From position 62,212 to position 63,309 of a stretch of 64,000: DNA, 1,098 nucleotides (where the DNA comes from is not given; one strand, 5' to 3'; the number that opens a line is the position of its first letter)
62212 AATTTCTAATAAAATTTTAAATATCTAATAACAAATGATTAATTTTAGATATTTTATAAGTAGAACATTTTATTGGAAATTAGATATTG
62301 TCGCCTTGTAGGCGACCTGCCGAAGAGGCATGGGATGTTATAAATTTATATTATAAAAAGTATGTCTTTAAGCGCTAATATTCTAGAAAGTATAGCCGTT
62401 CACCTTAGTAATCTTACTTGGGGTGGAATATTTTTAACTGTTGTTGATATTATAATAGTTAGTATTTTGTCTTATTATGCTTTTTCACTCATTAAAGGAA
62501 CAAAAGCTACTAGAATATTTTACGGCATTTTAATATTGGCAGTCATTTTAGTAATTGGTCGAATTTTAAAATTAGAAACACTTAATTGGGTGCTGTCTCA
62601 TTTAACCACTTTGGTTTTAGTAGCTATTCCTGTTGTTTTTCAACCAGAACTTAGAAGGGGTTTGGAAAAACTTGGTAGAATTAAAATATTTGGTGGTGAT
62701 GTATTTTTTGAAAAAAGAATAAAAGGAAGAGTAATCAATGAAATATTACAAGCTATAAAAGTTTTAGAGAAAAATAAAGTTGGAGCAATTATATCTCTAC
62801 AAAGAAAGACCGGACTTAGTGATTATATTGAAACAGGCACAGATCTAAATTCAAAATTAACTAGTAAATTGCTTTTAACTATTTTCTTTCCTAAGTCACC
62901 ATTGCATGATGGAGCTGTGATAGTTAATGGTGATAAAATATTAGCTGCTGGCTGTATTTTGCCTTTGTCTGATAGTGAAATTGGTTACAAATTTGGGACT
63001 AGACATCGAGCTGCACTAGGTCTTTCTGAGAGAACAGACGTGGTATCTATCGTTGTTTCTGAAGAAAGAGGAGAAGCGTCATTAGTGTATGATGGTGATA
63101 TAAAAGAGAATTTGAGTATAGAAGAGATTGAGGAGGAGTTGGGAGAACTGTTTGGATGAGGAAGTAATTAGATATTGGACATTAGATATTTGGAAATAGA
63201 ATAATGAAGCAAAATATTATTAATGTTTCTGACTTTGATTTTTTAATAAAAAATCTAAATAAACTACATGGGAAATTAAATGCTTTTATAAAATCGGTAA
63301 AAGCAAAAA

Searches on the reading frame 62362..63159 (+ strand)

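Call 64: search_protein_families(library=pfam, proteins=[window:62362-63159:+], max_evalue=0.00001)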
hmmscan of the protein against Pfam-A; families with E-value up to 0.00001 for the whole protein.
window:62362-63159:+ (265 aa): 2 families
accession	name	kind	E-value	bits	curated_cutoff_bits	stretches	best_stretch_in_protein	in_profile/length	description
PF02457.21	DAC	-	2.9e-40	137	27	1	130-246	2-118/119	DisA bacterial checkpoint controller nucleotide-binding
PF19293.4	CdaA_N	-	2.5e-09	37.6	23.8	1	27-96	10-80/81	CdaA N-terminal transmembrane domain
